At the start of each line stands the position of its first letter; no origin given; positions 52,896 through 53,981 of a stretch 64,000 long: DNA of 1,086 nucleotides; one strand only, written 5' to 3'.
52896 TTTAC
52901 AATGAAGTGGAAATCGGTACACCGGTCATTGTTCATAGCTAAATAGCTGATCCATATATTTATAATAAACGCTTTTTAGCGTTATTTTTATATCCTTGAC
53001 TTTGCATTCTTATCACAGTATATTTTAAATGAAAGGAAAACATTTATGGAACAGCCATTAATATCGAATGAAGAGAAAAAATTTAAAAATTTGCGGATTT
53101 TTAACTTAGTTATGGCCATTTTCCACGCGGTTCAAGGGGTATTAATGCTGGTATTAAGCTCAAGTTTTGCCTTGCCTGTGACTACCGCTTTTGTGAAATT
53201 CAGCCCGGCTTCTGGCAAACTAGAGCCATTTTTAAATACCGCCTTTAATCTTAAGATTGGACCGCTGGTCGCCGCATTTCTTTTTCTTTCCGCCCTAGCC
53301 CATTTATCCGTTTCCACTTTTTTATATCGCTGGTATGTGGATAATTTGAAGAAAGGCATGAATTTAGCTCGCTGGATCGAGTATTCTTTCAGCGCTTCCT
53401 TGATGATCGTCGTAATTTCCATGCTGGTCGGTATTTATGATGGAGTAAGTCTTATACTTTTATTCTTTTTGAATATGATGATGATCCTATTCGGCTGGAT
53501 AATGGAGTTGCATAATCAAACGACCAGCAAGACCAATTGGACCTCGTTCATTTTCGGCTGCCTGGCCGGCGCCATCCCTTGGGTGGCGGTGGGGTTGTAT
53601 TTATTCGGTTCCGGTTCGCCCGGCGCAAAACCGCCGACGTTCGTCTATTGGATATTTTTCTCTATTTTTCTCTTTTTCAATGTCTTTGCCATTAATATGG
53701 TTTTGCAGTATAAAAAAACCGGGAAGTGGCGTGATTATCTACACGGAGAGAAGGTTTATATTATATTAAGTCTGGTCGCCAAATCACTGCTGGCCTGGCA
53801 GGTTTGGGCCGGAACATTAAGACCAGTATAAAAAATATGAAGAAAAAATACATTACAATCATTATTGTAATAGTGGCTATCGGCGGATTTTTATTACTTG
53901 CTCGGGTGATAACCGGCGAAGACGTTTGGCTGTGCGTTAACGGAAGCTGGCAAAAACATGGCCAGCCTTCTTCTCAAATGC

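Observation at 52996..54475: Heliorhodopsin gene with its own promoter, apparently co-transcribed with a membrane-anchored Gmad2/Ig-like protein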

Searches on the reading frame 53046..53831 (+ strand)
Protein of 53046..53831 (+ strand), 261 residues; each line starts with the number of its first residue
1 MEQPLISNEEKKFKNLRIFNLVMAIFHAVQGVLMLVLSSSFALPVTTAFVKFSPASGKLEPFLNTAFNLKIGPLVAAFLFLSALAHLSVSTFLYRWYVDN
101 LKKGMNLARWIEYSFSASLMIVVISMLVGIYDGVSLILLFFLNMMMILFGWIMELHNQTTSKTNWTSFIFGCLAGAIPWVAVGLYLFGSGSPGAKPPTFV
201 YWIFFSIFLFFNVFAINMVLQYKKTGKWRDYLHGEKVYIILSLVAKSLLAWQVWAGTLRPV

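Call 3: search_protein_families(library=pfam, proteins=[window:53046-53831:+], max_evalue=0.01)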
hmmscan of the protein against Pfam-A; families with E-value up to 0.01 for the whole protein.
window:53046-53831:+ (261 aa): 1 family
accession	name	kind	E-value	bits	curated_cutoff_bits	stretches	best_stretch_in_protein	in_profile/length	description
PF18761.7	Heliorhodopsin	-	3.2e-100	334.9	26.7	1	16-258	1-242/242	Heliorhodopsin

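Call 4: search_protein_families(library=ncbifam, proteins=[window:53046-53831:+], max_evalue=0.01)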
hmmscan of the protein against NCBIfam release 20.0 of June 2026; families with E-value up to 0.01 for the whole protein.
window:53046-53831:+ (261 aa): 1 family
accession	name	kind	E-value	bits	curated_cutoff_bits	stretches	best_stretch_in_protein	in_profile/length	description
NF038020.1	HeR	equivalog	5.8e-104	346.9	100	1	16-258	1-244/244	heliorhodopsin HeR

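Call 5: search_solved_structures(query=window:53046-53828:+, max_evalue=0.001, show_alignments=2)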
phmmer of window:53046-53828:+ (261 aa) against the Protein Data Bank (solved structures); distinct sequences matched with E-value up to 0.001: 6.
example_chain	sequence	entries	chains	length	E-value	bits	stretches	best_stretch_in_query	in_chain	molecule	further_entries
6is6_A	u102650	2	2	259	9.2e-86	290.5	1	7-261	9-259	heliorhodopsin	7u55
7clj_A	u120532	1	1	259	2.1e-85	289.4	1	7-261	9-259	heliorhodopsin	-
9ljj_A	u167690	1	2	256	2.1e-60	207.4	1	11-260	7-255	Heliorhodopsin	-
6su3_X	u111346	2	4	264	2.4e-60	207.3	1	11-260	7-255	48C12 heliorhodopsin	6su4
6uh3_A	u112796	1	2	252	1.7e-59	204.5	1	11-258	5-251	Heliorhodopsin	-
9vfc_A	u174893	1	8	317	9.1e-44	152.9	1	11-260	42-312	heliorhodopsin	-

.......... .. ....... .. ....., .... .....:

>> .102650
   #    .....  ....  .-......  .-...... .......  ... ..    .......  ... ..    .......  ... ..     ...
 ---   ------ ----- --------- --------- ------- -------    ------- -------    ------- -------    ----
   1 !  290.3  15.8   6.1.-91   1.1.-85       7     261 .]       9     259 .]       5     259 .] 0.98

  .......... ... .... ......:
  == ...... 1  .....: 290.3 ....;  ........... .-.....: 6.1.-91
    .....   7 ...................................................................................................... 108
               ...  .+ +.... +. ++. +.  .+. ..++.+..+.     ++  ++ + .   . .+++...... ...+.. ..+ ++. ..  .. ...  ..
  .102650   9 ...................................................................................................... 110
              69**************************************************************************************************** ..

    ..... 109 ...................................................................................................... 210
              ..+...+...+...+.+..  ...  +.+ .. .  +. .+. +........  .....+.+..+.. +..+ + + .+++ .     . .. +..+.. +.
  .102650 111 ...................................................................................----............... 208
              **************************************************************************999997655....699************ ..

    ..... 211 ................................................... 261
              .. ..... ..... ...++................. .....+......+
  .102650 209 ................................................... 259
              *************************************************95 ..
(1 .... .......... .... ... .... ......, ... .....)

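Call 9: find_homologous_proteins(query=window:53046-53828:+, max_evalue=1e-20)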
Query window:53046-53828:+ (261 aa): 7908 proteins with E <= 1e-20 among 8000 candidates; the best 120 are listed.
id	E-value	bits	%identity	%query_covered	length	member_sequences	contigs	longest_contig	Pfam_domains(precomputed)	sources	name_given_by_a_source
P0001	3.4e-166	569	100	100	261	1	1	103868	PF18761.8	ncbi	ncbi:MAG: heliorhodopsin HeR [Patescibacteria group bacterium]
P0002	7.4e-145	499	87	98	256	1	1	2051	PF18761.8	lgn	-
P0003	2.5e-143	494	87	100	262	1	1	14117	PF18761.8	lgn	-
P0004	2.4e-138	478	82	100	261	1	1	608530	PF18761.8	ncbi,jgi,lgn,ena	ncbi:MAG: heliorhodopsin HeR [Patescibacteria group bacterium]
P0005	9.3e-135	466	90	92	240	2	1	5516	PF18761.8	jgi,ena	-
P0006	2.6e-128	445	78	97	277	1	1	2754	PF18761.8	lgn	-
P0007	3.4e-128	444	77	100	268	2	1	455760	PF18761.8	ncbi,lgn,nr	ncbi:MAG: heliorhodopsin HeR [Patescibacteria group bacterium]|nr:heliorhodopsin HeR [Patescibacteri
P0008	6.1e-128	444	80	97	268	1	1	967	PF18761.8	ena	-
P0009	8.0e-126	437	77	97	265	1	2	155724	PF18761.8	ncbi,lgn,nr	ncbi:MAG: heliorhodopsin HeR [Patescibacteria group bacterium]|nr:heliorhodopsin HeR [Patescibacteri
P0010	1.2e-125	436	77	98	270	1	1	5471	PF18761.8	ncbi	ncbi:MAG: heliorhodopsin HeR [Patescibacteria group bacterium]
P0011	4.6e-124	431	77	98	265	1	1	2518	PF18761.8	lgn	-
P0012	4.1e-123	428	75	98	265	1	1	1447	PF18761.8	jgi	jgi:hypothetical protein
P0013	1.5e-122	426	72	100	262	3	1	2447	PF18761.8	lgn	-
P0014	2.8e-122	425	76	97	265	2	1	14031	PF18761.8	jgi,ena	-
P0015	8.3e-122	424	72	100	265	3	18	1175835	PF18761.8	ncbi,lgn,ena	-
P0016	3.0e-121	422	75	98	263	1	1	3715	PF18761.8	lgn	-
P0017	2.1e-120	419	72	100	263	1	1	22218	PF18761.8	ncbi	-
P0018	3.7e-120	418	73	97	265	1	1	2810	PF18761.8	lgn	-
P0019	2.5e-119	415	71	99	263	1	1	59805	PF18761.8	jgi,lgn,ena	-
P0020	3.2e-119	415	72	99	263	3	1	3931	PF18761.8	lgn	-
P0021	3.6e-119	415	73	98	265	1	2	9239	PF18761.8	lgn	-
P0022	5.2e-119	414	70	100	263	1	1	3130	PF18761.8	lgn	-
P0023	9.4e-119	413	72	98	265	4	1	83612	PF18761.8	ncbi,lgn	-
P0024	1.2e-118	413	74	99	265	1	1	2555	PF18761.8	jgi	-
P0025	1.6e-118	413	72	98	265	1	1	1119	PF18761.8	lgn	-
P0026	1.7e-118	413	71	100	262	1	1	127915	PF18761.8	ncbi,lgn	-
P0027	2.4e-118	412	72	100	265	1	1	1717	PF18761.8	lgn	-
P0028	4.5e-118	411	70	99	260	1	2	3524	PF18761.8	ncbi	-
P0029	1.0e-117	410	71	100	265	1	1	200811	PF18761.8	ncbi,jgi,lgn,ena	ncbi:MAG: heliorhodopsin HeR [Patescibacteria group bacterium]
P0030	1.7e-117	409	70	99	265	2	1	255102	PF18761.8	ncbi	ncbi:MAG: heliorhodopsin HeR [bacterium]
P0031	4.6e-117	408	73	97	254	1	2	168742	PF18761.8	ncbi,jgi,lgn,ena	ncbi:MAG: heliorhodopsin HeR [Patescibacteria group bacterium]|jgi:hypothetical protein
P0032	5.0e-117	408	71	97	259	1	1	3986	PF18761.8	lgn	-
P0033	6.1e-117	408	73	100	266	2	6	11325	PF18761.8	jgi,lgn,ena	-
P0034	6.8e-117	407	70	100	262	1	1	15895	PF18761.8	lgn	-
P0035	1.1e-116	407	70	100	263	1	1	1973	PF18761.8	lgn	-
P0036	1.1e-116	407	72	99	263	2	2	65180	PF18761.8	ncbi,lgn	ncbi:MAG: heliorhodopsin HeR [bacterium]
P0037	1.3e-116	407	69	100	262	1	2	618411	PF18761.8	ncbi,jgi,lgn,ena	ncbi:MAG: heliorhodopsin HeR [Patescibacteria group bacterium]|jgi:hypothetical protein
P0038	1.4e-116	406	72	97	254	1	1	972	PF18761.8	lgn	-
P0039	1.5e-116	406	71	100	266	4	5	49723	PF18761.8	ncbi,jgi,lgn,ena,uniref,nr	ncbi:MAG: hypothetical protein COY66_06870 [Candidatus Kerfeldbacteria bacterium CG_4_10_14_0_8_um_f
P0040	2.0e-116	406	71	98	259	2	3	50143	PF18761.8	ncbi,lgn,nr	ncbi:heliorhodopsin HeR [Patescibacteria group bacterium]|nr:heliorhodopsin HeR [Patescibacteria gro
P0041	2.8e-116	405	71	99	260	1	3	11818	PF18761.8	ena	-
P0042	3.1e-116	405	71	99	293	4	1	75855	PF18761.8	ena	-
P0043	3.3e-116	405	72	97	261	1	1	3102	PF18761.8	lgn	-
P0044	4.1e-116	405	70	99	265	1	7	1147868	PF18761.8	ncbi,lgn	ncbi:MAG: heliorhodopsin HeR [Patescibacteria group bacterium]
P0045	7.7e-116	404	72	98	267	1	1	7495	PF18761.8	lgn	-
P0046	8.4e-116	404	70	100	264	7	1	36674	PF18761.8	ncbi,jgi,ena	ncbi:MAG: heliorhodopsin HeR [Patescibacteria group bacterium]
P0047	1.2e-115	403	72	97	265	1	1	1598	PF18761.8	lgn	-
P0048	1.2e-115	403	72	98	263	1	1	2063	PF18761.8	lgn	-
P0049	2.3e-115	402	71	97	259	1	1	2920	PF18761.8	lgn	-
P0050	2.8e-115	402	70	97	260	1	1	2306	PF18761.8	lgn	-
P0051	4.0e-115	402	70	100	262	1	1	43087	PF18761.8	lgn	-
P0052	4.4e-115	401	74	97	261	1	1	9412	PF18761.8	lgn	-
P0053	5.7e-115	401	70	100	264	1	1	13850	PF18761.8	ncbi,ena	-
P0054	5.7e-115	401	71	97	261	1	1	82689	PF18761.8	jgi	jgi:hypothetical protein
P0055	6.5e-115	401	70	97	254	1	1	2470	PF18761.8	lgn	-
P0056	7.1e-115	401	71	97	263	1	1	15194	PF18761.8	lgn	-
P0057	8.8e-115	400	71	100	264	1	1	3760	PF18761.8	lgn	-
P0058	1.1e-114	400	70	97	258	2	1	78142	PF18761.8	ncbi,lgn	-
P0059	1.2e-114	400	70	97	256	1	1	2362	PF18761.8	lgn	-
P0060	1.5e-114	400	73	97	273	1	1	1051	PF18761.8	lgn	-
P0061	1.8e-114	399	70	97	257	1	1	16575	PF18761.8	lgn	-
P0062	2.0e-114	399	68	97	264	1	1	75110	PF18761.8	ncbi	-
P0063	2.6e-114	399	71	97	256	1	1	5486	PF18761.8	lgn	-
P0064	3.5e-114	399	71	98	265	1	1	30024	PF18761.8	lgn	-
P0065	5.0e-114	398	70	98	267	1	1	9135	PF18761.8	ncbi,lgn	-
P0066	6.0e-114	398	69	98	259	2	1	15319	PF18761.8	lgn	-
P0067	6.1e-114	398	71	98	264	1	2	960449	PF18761.8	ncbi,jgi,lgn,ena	ncbi:MAG: heliorhodopsin HeR [Patescibacteria group bacterium]|jgi:hypothetical protein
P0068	8.2e-114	397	68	100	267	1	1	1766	PF18761.8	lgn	-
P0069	9.6e-114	397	79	87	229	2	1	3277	PF18761.8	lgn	-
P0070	1.0e-113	397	70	100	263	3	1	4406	PF18761.8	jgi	jgi:hypothetical protein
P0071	1.0e-113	397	69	100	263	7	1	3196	PF18761.8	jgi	-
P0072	1.1e-113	397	71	96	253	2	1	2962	PF18761.8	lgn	-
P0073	1.3e-113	397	70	99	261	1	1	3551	PF18761.8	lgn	-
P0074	1.4e-113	397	70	98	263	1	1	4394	PF18761.8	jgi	jgi:hypothetical protein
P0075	1.4e-113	397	67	98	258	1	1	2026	PF18761.8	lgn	-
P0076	3.0e-113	395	70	98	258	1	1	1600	PF18761.8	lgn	-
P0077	3.1e-113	395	69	96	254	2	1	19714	PF18761.8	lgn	-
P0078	3.2e-113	395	69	100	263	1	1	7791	PF18761.8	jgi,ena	-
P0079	4.0e-113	395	68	98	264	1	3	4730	PF18761.8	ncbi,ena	-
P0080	4.5e-113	395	69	97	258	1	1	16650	PF18761.8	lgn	-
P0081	7.2e-113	394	69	100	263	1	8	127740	PF18761.8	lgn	-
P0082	8.3e-113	394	71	97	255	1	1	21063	PF18761.8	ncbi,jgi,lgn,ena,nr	ncbi:heliorhodopsin HeR [Patescibacteria group bacterium]|nr:heliorhodopsin HeR [Patescibacteria gro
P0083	1.3e-112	393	71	97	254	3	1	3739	PF18761.8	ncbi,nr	ncbi:heliorhodopsin HeR [Patescibacteria group bacterium]|nr:heliorhodopsin HeR [Patescibacteria gro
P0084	1.5e-112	393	68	100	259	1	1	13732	PF18761.8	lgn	-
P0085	1.7e-112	393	69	98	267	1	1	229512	PF18761.8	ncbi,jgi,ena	ncbi:MAG: heliorhodopsin HeR [Patescibacteria group bacterium]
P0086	1.8e-112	393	70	100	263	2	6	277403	PF18761.8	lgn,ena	-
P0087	3.3e-112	392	69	100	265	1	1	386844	PF18761.8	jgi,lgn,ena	-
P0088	4.2e-112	392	70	100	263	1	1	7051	PF18761.8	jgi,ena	-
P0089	4.4e-112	392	68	100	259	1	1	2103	PF18761.8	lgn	-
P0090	5.4e-112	391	70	97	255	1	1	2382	PF18761.8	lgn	-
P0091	5.5e-112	391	67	98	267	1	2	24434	PF18761.8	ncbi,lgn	-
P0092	6.4e-112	391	68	97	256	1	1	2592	PF18761.8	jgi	jgi:hypothetical protein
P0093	7.8e-112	391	72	95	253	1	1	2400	PF18761.8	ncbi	-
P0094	8.6e-112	391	67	98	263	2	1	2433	PF18761.8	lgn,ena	-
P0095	9.1e-112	391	70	97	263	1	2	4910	PF18761.8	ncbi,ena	-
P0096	1.1e-111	390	67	99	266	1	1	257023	PF18761.8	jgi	jgi:hypothetical protein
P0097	1.2e-111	390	68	98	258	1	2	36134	PF18761.8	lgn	-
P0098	1.2e-111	390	69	98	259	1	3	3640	PF18761.8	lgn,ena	-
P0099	1.2e-111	390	69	98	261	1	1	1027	PF18761.8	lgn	-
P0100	1.3e-111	390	70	100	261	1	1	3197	PF18761.8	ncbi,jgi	-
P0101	1.4e-111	390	68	98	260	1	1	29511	PF18761.8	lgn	-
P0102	1.5e-111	390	68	98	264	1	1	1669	PF18761.8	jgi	jgi:hypothetical protein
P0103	1.8e-111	390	68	97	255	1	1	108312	PF18761.8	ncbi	ncbi:heliorhodopsin HeR [Patescibacteria group bacterium]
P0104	2.1e-111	389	69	96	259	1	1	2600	PF18761.8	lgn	-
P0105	2.7e-111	389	70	98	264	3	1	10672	PF18761.8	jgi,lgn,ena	-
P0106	2.7e-111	389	70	97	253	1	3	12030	PF18761.8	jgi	jgi:hypothetical protein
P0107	3.0e-111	389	67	99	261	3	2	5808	PF18761.8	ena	-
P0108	3.4e-111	389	67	97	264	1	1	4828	PF18761.8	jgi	jgi:hypothetical protein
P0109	3.9e-111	389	71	97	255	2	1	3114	PF18761.8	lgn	-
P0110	4.2e-111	388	70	98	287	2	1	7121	PF18761.8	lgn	-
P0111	4.9e-111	388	70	97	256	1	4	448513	PF18761.8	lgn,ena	-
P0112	5.3e-111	388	70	100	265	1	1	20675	PF18761.8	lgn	-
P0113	8.1e-111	387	69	98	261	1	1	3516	PF18761.8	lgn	-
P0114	8.4e-111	387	66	99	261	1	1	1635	PF18761.8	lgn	-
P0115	9.3e-111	387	67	97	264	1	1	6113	PF18761.8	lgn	-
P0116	1.1e-110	387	66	100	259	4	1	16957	PF18761.8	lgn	-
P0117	1.2e-110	387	68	100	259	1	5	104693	PF18761.8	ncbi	ncbi:MAG: heliorhodopsin HeR [Thermoleophilia bacterium]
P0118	1.2e-110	387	68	100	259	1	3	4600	PF18761.8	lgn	-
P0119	1.2e-110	387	68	97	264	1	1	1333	PF18761.8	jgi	jgi:hypothetical protein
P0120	1.3e-110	387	68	97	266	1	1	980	PF18761.8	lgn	-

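Call 11: find_related_loci(query=window:53046-53828:+, collection=genome_contigs, flank=6000)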
Query window:53046-53828:+ (261 aa) in genome_contigs; peptide patterns used: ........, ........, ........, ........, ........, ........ (x = any residue, [..] = any of these).
220 stretches matched a pattern; 118 encode a relative of the query (tblastn E <= 1e-3); the best 80 are kept; 80 distinct loci.
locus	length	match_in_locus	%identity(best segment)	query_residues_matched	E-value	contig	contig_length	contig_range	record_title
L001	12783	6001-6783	82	1-261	3e-146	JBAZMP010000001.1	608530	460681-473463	MAG: Patescibacteria group bacterium isolate SO_2017_LW4_46 scaffold_9_c1_LW137-91_2017, whole genome shotgun sequence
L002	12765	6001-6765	77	9-261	8e-131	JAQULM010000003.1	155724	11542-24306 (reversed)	MAG: Patescibacteria group bacterium isolate STD1_130 NODE_175_length_155724_cov_7.035425_Sandtown_D1, whole genome shot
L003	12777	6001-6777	74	4-261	7e-128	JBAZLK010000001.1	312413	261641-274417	MAG: Patescibacteria group bacterium isolate SO_2017_LW4_167 scaffold_96_c1_LW137-91_2017, whole genome shotgun sequence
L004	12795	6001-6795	72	1-261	1e-127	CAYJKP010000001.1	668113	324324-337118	MAG TPA_asm: uncultured Gammaproteobacteria bacterium isolate ERP124720_co1_115 genome assembly, contig: NODE_11_length_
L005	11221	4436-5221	73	1-261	1e-123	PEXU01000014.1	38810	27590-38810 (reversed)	MAG: Candidatus Kerfeldbacteria bacterium CG08_land_8_20_14_0_20_40_16 CG08_land_8_20_14_0.20_scaffold_216_c, whole geno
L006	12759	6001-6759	73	10-261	6e-123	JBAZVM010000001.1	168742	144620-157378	MAG: Patescibacteria group bacterium isolate SO_2017_GW1_252 NODE_684_length_168742_cov_2.267005_OW334_2017, whole genom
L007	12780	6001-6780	70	3-261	8e-123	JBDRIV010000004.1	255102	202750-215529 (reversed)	MAG: bacterium isolate MEGAHIT-group-1.60 k141_1457181, whole genome shotgun sequence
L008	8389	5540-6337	71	1-261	1e-122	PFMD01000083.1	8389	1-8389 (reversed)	MAG: Candidatus Kerfeldbacteria bacterium CG_4_10_14_0_8_um_filter_42_10 CG_4_10_14_0.8_um_filter_scaffold_5793_c, whole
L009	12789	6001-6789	68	1-261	1e-121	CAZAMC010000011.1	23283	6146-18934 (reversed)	MAG TPA_asm: uncultured Gammaproteobacteria bacterium isolate SRP173033_co2_64 genome assembly, contig: NODE_808_length_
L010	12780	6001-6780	70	4-261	2e-121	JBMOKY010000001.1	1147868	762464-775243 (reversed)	MAG: Patescibacteria group bacterium isolate Betzabe_MAG010 MAG010_1, whole genome shotgun sequence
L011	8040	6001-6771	70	6-261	1e-120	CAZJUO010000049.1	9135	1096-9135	MAG TPA_asm: uncultured Gammaproteobacteria bacterium isolate SRP141376_co4_277 genome assembly, contig: NODE_12419_leng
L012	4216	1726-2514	69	1-261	3e-122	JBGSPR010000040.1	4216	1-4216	MAG: Patescibacteria group bacterium isolate JTS-AC309 k141_2851717, whole genome shotgun sequence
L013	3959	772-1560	67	1-261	2e-120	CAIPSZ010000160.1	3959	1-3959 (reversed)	Candidatus Kerfeldbacteria bacterium isolate T7-022_bin-570 genome assembly, contig: bin-570:160/195, whole genome shotg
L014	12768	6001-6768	69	7-261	5e-118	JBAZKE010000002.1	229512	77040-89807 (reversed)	MAG: Patescibacteria group bacterium isolate SO_2017_LW4_136 scaffold_158_c1_LW137-91_2017, whole genome shotgun sequenc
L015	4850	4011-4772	71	9-261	4e-118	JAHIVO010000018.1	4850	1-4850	MAG: Patescibacteria group bacterium isolate MM_PC_MetaG.mb.84 MM_PC_MetaG.mb.84_k141_231020, whole genome shotgun seque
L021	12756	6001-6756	68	11-261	2e-114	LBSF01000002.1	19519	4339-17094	MAG: candidate division WS6 bacterium GW2011_GWC2_36_7 US24_C0002, whole genome shotgun sequence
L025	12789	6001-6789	66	1-261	6e-113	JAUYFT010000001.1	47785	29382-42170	MAG: bacterium isolate C21_metabat.bin.3 C21_k141_57235, whole genome shotgun sequence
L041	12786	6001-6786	69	1-261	6e-107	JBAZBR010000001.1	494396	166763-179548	MAG: Patescibacteria group bacterium isolate SO_2017_GW1_117 NODE_115_length_494396_cov_1.400511_OW334_2017, whole genom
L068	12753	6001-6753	60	10-260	1e-91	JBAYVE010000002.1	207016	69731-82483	MAG: Patescibacteria group bacterium isolate SO_2016_LW3_52 scaffold00078_LW162_2016, whole genome shotgun sequence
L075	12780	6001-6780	59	2-259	5e-89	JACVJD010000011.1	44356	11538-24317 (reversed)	MAG: Candidatus Solincola daggyaiensis isolate DG_1_6.bin.137 contig011, whole genome shotgun sequence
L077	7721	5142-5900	60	8-260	5e-88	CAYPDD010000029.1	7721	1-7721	MAG TPA_asm: uncultured Candidatus Saccharibacteria bacterium isolate SRP272421_co2_75 genome assembly, contig: NODE_370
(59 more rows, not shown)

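Call 17: find_encoding_contigs(protein=P0003, flank=6000, max_places=2)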
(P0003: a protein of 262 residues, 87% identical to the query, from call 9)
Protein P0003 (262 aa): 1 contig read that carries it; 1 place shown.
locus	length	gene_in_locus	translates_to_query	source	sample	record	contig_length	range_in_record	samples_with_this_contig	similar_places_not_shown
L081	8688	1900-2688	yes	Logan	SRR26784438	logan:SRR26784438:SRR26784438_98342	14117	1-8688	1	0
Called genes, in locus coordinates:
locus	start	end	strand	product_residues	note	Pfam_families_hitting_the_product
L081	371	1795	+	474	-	PF13517:FG-GAP_3 (faint), PF01839:FG-GAP (faint), PF03734:YkuD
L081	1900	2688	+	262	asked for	PF18761:Heliorhodopsin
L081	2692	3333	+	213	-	PF10648:Gmad2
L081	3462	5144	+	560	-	PF21760:SecD_1st, PF00639:Rotamase, PF13616:Rotamase_3, PF22599:SecDF_P1_head, PF03176:MMPL, PF02355:SecD_SecF_C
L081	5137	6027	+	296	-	PF07549:Sec_GG (weak), PF02355:SecD_SecF_C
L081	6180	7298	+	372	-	PF04545:Sigma70_r4, PF05066:HARE-HTH (faint)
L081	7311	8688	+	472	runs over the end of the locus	PF26449:DUF8128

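Call 18: find_encoding_contigs(protein=P0005, flank=6000, max_places=2)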
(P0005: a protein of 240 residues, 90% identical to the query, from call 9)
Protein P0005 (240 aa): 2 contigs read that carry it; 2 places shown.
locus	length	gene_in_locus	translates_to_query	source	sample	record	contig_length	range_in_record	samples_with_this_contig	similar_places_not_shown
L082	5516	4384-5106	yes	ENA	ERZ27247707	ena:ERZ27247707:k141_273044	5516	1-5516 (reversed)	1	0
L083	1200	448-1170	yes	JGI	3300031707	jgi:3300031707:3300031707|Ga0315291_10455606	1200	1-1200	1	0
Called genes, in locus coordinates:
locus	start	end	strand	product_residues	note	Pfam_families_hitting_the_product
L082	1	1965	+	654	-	?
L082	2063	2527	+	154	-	PF00293:NUDIX, PF22327:Nudt16-like (weak)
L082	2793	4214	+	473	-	PF13517:FG-GAP_3 (faint), PF01839:FG-GAP (faint), PF03734:YkuD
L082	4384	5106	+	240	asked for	PF18761:Heliorhodopsin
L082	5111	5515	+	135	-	?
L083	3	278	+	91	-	?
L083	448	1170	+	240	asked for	PF18761:Heliorhodopsin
